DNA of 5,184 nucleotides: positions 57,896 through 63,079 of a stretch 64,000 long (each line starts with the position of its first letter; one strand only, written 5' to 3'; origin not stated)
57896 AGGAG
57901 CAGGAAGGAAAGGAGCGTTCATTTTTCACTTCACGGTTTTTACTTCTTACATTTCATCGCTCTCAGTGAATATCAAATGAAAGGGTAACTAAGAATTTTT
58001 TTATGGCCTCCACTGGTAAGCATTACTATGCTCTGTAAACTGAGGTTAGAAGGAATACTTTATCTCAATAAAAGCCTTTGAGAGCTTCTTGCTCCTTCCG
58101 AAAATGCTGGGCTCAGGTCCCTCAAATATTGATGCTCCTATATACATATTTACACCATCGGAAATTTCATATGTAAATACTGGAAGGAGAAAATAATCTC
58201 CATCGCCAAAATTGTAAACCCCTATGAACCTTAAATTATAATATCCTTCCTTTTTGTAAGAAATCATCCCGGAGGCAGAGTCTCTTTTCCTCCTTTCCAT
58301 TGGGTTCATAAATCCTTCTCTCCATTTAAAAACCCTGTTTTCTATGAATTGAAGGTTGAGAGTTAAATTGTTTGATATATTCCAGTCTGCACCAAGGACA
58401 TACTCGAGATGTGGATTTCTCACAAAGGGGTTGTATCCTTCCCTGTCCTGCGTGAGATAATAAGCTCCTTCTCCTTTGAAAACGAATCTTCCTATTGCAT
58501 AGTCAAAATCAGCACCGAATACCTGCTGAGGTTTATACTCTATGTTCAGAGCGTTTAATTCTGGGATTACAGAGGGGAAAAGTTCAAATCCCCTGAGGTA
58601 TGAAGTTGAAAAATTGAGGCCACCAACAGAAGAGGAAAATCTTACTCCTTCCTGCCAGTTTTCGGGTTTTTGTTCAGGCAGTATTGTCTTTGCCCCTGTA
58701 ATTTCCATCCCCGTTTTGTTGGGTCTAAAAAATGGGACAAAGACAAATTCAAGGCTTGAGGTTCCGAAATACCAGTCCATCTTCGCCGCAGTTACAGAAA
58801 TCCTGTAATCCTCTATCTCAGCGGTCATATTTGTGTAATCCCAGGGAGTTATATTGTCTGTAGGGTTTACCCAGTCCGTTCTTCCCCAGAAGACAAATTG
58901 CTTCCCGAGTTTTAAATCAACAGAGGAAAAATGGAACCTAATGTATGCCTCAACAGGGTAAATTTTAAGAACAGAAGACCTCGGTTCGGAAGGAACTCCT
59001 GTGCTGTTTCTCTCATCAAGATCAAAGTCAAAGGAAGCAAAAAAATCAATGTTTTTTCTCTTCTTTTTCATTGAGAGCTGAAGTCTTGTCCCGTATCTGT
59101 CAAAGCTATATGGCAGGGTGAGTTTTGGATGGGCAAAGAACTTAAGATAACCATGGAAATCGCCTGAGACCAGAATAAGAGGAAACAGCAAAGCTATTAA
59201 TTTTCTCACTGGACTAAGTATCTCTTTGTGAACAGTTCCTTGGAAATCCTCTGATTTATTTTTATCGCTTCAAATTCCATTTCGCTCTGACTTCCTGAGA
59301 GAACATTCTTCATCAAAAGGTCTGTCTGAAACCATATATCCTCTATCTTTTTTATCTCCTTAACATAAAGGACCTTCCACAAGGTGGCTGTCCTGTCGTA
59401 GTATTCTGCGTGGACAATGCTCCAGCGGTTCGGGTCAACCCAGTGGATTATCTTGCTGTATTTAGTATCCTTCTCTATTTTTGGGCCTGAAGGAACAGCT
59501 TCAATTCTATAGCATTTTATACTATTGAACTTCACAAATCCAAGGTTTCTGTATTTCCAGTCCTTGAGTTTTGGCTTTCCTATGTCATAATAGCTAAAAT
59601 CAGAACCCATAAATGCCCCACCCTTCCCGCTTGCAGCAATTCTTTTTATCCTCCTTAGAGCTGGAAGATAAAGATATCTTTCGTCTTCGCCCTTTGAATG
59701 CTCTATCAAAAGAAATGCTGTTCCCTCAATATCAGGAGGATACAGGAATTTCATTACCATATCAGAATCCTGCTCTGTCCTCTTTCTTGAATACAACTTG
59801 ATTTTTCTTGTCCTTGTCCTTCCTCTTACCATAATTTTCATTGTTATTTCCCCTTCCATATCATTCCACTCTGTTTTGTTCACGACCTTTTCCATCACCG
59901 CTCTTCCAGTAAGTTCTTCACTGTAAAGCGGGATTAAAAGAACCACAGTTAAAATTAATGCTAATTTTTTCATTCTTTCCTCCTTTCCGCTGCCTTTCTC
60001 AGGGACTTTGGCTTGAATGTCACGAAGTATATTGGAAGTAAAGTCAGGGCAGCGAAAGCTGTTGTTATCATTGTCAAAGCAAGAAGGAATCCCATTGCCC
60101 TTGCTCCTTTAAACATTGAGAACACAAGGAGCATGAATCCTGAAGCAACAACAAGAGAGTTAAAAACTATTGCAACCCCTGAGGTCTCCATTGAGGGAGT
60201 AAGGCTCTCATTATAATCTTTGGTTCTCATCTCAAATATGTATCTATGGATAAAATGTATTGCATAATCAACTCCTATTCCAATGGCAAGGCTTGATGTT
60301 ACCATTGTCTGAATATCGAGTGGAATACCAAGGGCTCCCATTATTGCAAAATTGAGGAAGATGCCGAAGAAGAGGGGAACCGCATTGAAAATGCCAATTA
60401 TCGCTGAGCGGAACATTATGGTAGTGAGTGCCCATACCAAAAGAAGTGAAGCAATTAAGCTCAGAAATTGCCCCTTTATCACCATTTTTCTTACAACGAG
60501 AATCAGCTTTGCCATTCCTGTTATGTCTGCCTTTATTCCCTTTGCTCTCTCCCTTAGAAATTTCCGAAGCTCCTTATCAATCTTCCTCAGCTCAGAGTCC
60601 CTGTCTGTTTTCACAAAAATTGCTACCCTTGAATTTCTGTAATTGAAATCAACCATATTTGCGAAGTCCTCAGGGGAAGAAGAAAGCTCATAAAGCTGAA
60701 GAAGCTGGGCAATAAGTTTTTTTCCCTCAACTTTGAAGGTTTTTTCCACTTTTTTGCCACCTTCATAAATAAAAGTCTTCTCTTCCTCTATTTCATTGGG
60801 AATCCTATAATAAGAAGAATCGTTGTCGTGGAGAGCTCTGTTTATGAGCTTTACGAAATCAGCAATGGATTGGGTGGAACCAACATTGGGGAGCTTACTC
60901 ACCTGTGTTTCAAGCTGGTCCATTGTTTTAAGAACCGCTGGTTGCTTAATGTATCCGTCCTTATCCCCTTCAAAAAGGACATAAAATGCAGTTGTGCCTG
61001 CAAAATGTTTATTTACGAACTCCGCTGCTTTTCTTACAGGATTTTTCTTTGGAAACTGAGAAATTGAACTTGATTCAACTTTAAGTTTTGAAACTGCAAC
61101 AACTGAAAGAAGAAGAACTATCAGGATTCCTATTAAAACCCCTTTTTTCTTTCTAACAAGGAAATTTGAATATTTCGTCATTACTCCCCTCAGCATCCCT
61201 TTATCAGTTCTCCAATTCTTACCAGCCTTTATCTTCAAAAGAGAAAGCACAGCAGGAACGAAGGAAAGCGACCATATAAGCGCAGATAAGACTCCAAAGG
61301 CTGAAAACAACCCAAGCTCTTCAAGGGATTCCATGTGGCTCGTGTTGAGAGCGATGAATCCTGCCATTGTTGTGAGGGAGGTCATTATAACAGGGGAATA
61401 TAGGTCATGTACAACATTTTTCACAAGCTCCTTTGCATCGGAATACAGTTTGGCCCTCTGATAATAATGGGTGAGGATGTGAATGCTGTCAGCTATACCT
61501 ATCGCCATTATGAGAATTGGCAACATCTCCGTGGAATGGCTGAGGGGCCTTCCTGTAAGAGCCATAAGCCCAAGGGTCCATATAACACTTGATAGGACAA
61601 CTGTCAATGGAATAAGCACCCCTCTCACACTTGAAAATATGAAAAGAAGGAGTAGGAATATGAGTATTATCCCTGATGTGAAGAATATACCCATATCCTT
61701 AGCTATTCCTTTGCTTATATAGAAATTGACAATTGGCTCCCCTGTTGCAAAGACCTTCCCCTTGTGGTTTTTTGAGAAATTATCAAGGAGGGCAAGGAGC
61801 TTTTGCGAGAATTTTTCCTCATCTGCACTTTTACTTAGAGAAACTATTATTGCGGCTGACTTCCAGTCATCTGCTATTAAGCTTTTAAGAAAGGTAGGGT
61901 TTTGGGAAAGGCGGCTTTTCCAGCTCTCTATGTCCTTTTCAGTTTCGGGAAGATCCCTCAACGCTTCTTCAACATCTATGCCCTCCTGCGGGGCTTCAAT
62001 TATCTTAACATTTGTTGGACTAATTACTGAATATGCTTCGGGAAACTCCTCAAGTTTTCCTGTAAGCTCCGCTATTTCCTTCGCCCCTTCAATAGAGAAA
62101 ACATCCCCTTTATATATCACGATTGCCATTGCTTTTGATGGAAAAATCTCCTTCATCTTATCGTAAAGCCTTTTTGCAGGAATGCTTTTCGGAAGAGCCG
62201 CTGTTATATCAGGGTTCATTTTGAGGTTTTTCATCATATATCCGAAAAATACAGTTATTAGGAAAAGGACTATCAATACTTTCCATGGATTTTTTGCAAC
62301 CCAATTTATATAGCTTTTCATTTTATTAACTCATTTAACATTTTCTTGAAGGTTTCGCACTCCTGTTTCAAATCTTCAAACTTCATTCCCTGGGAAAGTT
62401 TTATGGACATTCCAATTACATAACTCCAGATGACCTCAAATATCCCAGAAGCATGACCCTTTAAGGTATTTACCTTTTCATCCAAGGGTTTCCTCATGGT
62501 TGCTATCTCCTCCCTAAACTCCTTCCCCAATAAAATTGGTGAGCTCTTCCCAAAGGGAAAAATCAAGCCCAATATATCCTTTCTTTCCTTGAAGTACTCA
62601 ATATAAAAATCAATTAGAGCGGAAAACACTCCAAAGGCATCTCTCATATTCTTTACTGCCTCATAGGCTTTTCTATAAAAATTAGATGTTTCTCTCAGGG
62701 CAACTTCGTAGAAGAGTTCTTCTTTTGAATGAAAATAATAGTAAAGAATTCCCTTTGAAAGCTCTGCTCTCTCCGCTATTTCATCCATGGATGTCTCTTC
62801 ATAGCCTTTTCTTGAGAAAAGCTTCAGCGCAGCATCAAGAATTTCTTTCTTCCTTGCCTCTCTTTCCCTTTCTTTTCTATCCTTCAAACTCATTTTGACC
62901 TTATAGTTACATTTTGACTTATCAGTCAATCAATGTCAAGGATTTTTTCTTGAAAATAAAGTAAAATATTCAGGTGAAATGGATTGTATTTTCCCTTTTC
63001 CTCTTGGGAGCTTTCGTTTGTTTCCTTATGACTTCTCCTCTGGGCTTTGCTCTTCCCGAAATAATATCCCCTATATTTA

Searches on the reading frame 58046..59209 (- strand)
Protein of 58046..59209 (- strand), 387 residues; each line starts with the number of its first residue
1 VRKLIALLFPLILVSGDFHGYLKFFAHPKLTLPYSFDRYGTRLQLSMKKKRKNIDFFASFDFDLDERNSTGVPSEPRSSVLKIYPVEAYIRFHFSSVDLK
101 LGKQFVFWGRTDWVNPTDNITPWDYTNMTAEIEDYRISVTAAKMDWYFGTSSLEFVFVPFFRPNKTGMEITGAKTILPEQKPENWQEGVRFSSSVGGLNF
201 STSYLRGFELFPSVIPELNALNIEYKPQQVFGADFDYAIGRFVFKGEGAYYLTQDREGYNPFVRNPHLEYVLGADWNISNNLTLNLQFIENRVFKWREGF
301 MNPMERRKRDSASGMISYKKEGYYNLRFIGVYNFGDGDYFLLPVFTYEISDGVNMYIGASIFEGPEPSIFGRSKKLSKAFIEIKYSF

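Call 6: search_protein_families(library=pfam, proteins=[window:58046-59209:-], max_evalue=0.01)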
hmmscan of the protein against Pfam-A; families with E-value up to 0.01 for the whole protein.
window:58046-59209:- (387 aa): 1 family
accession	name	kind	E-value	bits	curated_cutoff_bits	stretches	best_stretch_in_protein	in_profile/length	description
PF06980.17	DUF1302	-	6.5e-06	25.9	23.2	1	87-168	148-236/541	Protein of unknown function (DUF1302)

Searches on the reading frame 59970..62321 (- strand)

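Call 7: search_protein_families(library=ncbifam, proteins=[window:59970-62321:-], max_evalue=0.01)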
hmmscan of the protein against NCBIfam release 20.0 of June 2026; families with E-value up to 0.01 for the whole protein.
window:59970-62321:- (783 aa): 11 families
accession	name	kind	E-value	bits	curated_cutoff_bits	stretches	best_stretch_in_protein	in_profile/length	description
TIGR00921.1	2A067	subfamily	8.4e-89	298.5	351.9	3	11-371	3-355/733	hydrophobe/amphiphile efflux-3 (HAE3) family transporter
TIGR00833.1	actII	subfamily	1e-54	186.2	874.7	2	140-486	102-455/910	MMPL family RND transporter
TIGR03480.1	HpnN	hypoth_equivalog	7.3e-45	153.3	751.85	3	563-766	665-855/862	hopanoid biosynthesis associated RND transporter like protein HpnN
NF052374.1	HopndTporHpnN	equivalog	2.1e-22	79.1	1100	2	582-765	679-853/858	hopanoid transporter HpnN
NF045600.2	BstA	equivalog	1.2e-13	49.9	1400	2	189-365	266-442/903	sterol transporter cytoplasmic membrane protein BstA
TIGR00918.1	2A060602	subfamily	1.3e-08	33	1120.4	1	240-361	436-556/1145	transmembrane receptor Patched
NF052608.1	TrhMmycExpMmpL3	equivalog_domain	3e-08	32.4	1400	1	551-765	120-337/992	trehalose monomycolate exporter MmpL3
TIGR00915.1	2A0602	subfamily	7.6e-08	30.7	940.35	2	612-769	338-496/1050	efflux RND transporter permease subunit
NF000282.2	RND_permease_1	subfamily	3.7e-06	25.1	1250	1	613-766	334-492/1029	multidrug efflux RND transporter permease subunit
NF007131.0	PRK09577.1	equivalog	1.6e-05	22.8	1768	1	613-769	334-495/1045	multidrug efflux RND transporter permease subunit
NF011315.0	PRK14726.1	equivalog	0.0088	14.1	1249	1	614-777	371-536/855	protein translocase subunit SecDF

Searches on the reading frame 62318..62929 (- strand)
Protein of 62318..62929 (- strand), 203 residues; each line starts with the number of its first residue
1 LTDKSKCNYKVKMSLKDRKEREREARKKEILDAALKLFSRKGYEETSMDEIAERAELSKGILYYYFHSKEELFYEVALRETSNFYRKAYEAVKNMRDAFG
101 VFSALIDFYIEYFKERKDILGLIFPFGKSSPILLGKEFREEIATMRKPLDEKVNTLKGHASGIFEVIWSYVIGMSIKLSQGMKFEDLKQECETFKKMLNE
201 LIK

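Call 86: search_protein_families(library=pfam, proteins=[window:62318-62929:-], max_evalue=0.01)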
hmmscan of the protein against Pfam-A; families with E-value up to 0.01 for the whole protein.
window:62318-62929:- (203 aa): 1 family
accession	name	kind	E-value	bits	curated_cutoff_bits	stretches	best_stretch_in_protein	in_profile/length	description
PF00440.29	TetR_N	-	1.3e-20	73.3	24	1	30-75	1-46/47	Bacterial regulatory proteins, tetR family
